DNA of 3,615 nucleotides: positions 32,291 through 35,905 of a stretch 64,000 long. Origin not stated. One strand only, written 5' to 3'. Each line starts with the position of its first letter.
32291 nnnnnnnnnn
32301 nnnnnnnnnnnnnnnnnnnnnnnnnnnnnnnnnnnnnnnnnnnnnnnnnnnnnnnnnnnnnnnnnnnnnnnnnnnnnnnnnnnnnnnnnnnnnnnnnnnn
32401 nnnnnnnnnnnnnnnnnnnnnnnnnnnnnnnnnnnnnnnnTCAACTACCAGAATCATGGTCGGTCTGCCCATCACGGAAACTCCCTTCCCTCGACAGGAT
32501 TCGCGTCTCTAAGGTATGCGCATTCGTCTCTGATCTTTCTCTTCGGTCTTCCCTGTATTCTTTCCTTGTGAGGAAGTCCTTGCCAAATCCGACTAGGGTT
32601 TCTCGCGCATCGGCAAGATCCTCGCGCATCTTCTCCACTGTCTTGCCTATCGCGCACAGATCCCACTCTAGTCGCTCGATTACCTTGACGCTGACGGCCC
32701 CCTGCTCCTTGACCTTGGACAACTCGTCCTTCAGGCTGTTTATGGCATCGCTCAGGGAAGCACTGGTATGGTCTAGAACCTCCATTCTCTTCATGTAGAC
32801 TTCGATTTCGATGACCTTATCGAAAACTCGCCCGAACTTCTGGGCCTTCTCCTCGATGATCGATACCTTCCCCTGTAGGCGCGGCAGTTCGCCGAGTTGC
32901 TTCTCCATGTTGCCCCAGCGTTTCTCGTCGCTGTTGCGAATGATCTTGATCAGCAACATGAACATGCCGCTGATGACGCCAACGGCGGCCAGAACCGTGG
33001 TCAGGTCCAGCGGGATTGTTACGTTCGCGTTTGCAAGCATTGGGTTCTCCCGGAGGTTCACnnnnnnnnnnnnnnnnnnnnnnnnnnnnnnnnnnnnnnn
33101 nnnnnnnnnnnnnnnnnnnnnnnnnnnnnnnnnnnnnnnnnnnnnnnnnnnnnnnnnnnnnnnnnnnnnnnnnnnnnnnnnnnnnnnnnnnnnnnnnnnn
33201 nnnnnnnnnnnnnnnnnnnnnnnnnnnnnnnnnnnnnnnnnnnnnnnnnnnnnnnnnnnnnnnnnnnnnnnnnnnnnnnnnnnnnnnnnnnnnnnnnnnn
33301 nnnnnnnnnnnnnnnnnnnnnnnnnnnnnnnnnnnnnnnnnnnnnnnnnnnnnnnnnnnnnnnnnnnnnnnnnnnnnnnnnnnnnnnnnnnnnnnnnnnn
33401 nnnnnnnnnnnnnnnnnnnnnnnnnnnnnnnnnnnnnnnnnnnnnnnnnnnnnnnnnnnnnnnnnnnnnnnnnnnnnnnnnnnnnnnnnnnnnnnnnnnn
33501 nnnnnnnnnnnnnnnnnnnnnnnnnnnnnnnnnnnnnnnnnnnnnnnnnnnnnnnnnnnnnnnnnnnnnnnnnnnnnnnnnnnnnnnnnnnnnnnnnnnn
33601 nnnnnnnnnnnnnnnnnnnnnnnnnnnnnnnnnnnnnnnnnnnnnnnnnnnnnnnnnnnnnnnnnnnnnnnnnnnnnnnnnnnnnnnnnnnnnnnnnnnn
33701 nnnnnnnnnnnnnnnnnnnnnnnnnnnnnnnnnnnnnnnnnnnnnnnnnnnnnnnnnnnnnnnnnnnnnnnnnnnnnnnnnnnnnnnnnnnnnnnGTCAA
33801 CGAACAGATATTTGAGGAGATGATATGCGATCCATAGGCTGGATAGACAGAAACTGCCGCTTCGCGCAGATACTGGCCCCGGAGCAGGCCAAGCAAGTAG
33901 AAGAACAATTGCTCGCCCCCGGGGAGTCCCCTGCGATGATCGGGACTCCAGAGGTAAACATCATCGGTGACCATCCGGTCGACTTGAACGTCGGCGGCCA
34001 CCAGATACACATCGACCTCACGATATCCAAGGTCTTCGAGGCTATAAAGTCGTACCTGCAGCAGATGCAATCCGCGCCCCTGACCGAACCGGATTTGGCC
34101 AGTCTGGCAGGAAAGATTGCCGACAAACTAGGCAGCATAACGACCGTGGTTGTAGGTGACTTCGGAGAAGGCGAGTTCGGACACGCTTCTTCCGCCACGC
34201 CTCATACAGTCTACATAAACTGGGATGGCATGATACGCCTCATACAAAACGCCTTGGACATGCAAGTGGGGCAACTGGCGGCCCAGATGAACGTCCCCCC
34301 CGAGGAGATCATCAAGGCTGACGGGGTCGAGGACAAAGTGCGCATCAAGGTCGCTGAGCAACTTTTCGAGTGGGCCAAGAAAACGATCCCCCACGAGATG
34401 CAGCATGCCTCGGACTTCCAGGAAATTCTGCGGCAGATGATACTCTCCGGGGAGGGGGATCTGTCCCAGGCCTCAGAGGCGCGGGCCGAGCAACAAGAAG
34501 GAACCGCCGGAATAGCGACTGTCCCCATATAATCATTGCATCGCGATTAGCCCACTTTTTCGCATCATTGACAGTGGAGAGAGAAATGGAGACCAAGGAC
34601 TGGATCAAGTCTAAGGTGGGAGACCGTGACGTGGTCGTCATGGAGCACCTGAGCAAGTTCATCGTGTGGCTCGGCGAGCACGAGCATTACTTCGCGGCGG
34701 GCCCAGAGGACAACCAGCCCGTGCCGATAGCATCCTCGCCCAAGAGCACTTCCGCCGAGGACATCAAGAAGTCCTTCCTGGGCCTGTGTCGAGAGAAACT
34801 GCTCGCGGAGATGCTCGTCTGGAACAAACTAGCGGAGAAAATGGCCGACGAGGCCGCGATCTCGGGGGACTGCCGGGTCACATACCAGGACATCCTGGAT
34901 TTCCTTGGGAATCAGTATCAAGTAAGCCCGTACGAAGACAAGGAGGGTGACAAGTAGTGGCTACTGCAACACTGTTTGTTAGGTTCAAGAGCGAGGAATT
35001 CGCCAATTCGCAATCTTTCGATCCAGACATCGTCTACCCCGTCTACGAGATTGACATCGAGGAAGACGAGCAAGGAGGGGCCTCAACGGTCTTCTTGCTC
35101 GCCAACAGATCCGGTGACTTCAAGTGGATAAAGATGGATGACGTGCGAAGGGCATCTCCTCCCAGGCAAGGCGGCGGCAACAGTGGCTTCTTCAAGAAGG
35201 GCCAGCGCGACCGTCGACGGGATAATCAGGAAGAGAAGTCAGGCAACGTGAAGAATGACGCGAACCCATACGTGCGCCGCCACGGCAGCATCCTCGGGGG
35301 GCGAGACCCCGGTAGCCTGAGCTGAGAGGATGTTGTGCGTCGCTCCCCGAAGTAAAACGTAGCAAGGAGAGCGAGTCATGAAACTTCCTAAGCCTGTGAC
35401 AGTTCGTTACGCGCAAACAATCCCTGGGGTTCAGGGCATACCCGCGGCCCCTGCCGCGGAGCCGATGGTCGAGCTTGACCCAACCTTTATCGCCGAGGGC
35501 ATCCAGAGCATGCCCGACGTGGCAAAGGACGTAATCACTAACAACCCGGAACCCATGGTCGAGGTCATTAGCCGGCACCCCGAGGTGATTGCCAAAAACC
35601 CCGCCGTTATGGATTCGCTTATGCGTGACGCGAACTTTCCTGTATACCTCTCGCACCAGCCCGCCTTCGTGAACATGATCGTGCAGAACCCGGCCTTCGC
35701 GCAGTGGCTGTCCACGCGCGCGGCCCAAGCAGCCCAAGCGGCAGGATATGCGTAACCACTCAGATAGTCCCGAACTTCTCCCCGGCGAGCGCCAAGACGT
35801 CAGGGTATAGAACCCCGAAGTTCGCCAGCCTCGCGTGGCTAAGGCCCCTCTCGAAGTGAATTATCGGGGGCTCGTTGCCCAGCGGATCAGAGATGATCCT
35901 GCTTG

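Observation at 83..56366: Highly iterated palindrome: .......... is massively over-represented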

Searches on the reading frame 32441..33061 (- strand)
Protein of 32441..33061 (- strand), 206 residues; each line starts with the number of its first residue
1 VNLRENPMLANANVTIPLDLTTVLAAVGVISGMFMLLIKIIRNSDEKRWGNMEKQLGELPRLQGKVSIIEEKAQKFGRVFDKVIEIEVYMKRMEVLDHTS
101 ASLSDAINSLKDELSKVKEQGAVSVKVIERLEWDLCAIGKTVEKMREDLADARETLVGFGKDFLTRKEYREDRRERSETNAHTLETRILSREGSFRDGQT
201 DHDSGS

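Call 28: search_protein_families(library=pfam, proteins=[window:32441-33061:-], max_evalue=0.01)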
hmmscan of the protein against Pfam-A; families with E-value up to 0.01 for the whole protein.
window:32441-33061:- (206 aa): 0 families

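Call 40: search_protein_families(library=ncbifam, proteins=[window:32441-33061:-], max_evalue=0.001)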
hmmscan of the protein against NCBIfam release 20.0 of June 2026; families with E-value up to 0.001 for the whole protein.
window:32441-33061:- (206 aa): 0 families

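Call 71: search_protein_families(library=padloc, proteins=[window:32441-33061:-], max_evalue=0.01)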
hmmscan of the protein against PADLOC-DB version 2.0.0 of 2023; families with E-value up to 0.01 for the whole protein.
window:32441-33061:- (206 aa): 2 families
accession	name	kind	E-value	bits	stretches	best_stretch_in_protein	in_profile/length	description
PDLC03863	LmuB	-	0.0024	14.6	1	100-179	336-417/610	-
PDLC03005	Hp2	-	0.0081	12.8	1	83-170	145-225/359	-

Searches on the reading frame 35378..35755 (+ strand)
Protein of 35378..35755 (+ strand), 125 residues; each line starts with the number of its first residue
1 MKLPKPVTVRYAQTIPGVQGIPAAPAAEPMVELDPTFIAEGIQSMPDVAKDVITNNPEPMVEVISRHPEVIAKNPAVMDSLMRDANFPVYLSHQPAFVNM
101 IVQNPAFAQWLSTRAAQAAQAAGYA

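Call 64: search_protein_families(library=pfam, proteins=[window:35378-35755:+], max_evalue=0.01)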
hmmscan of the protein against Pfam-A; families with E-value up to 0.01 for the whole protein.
window:35378-35755:+ (125 aa): 1 family
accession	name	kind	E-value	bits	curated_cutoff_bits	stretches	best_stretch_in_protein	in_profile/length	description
PF23195.1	UBQLN1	-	0.0024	18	27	0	41-82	13-55/70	Ubiquilin-1-like domain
